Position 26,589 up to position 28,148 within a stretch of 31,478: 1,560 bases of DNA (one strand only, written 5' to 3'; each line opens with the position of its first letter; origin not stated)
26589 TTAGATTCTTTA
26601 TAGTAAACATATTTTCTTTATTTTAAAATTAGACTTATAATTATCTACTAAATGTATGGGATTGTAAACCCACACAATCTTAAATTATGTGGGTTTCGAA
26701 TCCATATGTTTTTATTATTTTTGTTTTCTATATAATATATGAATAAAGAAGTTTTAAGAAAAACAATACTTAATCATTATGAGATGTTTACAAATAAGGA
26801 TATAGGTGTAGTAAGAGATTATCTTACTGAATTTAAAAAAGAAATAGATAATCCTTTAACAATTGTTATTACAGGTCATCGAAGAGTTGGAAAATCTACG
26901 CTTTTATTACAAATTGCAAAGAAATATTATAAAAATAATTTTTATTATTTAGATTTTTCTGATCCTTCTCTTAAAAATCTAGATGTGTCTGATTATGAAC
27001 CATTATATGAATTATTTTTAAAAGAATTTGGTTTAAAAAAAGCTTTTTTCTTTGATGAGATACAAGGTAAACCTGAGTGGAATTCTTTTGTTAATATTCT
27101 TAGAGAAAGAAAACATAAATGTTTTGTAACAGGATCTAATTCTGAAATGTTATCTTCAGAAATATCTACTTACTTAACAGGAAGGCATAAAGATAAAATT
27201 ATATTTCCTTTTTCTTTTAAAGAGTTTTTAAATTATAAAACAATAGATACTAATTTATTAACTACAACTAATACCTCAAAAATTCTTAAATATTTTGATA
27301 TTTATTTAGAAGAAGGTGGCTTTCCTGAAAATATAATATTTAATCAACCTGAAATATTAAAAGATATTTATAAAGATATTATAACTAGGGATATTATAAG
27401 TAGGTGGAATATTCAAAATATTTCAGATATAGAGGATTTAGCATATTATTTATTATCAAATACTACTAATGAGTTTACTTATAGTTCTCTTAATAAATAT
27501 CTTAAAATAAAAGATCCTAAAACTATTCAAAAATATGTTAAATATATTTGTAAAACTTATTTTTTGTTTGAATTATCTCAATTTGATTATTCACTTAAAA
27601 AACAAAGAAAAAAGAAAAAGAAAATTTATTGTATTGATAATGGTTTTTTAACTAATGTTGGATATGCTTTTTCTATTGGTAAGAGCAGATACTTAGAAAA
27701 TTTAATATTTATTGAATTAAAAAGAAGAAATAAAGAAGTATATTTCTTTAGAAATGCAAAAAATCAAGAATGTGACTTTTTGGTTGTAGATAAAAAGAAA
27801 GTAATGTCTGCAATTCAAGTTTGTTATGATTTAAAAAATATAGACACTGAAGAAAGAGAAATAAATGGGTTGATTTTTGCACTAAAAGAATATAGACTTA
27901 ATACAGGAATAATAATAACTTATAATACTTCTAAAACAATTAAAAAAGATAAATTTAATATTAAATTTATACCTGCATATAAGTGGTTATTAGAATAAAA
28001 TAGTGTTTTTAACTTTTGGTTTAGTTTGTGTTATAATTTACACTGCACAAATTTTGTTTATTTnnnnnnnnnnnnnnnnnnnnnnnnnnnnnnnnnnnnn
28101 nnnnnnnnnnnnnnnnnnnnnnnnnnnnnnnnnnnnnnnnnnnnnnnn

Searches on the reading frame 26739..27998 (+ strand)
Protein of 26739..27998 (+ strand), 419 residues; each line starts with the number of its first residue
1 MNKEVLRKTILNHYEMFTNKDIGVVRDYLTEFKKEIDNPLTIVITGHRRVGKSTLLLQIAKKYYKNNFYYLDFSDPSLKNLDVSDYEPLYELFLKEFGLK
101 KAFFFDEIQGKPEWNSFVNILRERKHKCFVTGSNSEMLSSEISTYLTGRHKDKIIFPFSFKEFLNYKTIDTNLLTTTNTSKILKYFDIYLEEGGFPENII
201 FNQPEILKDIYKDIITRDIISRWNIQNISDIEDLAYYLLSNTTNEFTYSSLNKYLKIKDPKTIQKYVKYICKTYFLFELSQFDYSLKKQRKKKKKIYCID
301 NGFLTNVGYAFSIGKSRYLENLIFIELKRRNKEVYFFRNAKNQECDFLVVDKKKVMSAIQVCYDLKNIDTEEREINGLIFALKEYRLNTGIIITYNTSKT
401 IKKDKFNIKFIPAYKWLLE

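Call 8: search_protein_families(library=pfam, proteins=[window:26739-27998:+], max_evalue=0.01)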
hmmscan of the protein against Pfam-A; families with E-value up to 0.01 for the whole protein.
window:26739-27998:+ (419 aa): 5 families
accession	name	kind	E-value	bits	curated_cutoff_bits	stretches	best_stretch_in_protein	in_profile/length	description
PF13173.12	AAA_14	-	5.2e-34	117.5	27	1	41-164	4-129/129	AAA domain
PF13635.12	DUF4143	-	7e-20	71.8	28.1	1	217-363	2-159/160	Domain of unknown function (DUF4143)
PF01637.24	ATPase_2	-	8.2e-06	26.2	33.2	1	38-84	19-68/225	ATPase domain predominantly from Archaea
PF20720.3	nSTAND3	-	0.00025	21.2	27.2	1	31-120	9-85/155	Novel STAND NTPase 3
PF13479.12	AAA_24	-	0.0041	17.4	27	0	39-89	2-45/195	AAA domain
